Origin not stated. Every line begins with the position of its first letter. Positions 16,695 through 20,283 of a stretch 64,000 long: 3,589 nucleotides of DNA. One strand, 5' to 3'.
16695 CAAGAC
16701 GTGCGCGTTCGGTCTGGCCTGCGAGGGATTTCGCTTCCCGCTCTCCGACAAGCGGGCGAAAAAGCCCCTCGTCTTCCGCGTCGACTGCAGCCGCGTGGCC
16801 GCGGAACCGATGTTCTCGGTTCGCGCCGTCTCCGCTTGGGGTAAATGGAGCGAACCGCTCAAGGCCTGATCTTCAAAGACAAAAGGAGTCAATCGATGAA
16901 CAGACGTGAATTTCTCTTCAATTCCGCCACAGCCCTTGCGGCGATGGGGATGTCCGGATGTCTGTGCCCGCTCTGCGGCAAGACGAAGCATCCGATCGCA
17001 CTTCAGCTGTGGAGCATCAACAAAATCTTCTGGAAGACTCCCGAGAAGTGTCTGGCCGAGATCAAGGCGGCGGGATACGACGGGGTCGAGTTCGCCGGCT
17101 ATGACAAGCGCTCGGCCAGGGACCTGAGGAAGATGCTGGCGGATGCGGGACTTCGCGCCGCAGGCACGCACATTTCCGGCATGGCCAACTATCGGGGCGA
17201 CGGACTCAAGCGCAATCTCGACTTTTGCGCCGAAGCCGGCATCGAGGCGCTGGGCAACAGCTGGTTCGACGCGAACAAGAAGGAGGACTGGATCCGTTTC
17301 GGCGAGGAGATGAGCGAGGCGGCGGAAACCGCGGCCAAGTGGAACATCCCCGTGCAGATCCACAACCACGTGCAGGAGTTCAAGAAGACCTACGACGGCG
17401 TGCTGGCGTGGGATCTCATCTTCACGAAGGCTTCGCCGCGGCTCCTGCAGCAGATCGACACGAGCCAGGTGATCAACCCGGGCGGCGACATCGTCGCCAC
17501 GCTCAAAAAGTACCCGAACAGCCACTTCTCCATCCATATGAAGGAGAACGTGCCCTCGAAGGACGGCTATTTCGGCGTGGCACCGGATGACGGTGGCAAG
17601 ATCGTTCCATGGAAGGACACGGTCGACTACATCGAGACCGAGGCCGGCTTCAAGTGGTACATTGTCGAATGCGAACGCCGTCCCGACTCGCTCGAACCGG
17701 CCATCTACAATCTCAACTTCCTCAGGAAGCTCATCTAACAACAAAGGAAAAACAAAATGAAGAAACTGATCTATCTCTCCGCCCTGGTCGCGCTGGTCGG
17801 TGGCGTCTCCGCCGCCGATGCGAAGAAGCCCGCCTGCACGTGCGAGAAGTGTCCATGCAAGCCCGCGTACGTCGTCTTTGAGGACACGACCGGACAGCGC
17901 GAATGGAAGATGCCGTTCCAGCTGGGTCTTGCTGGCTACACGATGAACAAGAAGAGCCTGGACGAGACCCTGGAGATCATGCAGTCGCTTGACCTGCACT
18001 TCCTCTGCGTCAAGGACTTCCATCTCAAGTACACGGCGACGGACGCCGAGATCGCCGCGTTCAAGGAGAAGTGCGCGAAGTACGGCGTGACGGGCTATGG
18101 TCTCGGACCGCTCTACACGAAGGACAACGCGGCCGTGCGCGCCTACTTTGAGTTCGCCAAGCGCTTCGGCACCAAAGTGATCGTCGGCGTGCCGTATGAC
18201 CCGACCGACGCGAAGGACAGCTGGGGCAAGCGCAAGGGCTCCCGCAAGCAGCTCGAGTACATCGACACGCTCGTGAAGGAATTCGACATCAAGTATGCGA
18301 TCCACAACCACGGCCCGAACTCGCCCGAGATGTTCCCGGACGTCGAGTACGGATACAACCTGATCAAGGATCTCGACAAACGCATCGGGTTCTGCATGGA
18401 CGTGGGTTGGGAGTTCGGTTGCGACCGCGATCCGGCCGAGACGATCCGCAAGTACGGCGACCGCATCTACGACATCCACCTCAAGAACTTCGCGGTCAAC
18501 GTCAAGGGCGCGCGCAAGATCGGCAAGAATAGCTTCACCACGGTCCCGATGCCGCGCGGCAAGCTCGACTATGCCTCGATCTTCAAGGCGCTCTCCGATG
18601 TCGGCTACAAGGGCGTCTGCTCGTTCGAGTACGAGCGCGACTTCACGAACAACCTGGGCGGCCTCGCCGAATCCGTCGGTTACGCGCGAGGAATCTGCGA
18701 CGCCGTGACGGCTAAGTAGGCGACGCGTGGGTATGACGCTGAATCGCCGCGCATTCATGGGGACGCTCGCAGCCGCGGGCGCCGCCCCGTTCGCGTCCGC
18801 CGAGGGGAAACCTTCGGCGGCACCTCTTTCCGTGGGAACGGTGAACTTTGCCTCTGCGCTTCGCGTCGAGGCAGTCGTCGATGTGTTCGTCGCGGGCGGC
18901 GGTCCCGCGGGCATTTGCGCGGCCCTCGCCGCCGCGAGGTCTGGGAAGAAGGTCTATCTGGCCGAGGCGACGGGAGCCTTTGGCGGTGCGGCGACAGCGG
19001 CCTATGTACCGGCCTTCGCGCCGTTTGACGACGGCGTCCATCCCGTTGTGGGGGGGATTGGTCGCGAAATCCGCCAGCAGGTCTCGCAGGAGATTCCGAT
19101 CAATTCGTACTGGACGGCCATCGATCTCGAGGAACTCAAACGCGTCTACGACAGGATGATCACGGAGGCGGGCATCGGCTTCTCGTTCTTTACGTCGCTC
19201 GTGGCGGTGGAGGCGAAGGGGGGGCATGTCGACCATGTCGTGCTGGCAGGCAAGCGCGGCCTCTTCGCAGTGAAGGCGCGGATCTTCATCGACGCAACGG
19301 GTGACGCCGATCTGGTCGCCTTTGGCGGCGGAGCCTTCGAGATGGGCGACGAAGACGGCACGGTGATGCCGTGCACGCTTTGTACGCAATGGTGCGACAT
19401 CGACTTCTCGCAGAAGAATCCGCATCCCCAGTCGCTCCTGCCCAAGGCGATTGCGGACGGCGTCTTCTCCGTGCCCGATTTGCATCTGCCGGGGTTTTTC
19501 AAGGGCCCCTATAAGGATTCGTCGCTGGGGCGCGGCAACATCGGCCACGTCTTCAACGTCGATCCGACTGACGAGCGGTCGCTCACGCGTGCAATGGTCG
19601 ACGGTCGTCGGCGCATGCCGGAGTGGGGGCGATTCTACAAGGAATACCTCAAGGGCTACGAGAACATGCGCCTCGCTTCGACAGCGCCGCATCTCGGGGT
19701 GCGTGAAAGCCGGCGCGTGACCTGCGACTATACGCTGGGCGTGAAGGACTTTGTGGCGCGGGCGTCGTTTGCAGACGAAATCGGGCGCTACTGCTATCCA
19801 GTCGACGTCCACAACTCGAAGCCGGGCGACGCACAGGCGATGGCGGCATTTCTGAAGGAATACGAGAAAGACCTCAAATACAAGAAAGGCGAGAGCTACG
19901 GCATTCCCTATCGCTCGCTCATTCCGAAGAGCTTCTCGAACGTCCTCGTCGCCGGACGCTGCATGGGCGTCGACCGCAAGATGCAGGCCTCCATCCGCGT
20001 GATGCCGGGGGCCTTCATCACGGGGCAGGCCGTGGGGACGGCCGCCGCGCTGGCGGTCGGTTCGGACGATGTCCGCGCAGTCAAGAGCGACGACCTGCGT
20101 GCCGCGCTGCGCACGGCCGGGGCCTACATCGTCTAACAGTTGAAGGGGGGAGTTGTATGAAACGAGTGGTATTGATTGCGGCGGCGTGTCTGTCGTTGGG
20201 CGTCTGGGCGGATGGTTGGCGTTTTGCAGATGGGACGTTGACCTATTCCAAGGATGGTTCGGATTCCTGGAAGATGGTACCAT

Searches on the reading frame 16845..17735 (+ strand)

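Call 40: search_protein_families(library=pfam, proteins=[window:16845-17735:+], max_evalue=0.0001)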
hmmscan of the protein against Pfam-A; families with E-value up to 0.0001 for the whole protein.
window:16845-17735:+ (297 aa): 1 family
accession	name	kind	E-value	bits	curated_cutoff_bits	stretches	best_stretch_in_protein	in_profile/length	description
PF01261.30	AP_endonuc_2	-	6e-16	59.3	31.1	1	70-295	1-248/249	Xylose isomerase-like TIM barrel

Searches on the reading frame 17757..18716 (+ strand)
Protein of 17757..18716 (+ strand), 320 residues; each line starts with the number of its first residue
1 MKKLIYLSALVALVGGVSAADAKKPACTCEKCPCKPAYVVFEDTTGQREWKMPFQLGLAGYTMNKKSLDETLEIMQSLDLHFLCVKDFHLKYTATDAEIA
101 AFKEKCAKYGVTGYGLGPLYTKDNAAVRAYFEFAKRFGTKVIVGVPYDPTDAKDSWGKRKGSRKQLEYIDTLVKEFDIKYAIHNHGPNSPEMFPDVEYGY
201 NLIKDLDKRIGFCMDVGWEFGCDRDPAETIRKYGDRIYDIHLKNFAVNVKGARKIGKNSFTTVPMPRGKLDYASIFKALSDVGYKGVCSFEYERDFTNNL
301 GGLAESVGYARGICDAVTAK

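Call 40: search_protein_families(library=pfam, proteins=[window:17757-18716:+], max_evalue=0.0001)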
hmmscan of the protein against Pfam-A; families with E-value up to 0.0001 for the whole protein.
window:17757-18716:+ (320 aa): 1 family
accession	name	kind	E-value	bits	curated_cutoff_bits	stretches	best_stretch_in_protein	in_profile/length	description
PF01261.30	AP_endonuc_2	-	1.5e-21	77.7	31.1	1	90-307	21-243/249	Xylose isomerase-like TIM barrel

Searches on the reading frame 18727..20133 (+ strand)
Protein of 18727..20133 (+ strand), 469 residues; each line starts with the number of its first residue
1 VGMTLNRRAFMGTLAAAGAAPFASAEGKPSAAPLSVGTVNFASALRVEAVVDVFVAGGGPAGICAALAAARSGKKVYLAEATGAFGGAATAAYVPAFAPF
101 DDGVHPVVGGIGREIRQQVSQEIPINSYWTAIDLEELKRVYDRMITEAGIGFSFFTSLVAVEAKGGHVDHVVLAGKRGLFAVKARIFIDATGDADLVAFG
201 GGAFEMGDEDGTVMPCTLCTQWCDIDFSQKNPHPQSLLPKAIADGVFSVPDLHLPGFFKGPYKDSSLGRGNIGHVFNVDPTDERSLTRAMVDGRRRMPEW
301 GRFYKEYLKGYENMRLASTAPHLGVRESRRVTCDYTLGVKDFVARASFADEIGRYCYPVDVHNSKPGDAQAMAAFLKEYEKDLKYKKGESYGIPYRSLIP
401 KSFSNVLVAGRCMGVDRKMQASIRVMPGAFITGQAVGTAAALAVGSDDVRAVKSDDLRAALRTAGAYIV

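Call 40: search_protein_families(library=pfam, proteins=[window:18727-20133:+], max_evalue=0.0001)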
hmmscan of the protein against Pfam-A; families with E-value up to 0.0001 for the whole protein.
window:18727-20133:+ (469 aa): 2 families
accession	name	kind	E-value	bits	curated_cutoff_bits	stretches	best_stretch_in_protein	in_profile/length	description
PF12831.13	FAD_oxidored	-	1.7e-98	331.1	27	1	52-461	1-416/416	FAD dependent oxidoreductase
PF00890.30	FAD_binding_2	-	2.1e-06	27.7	20.4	1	52-92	1-41/414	FAD binding domain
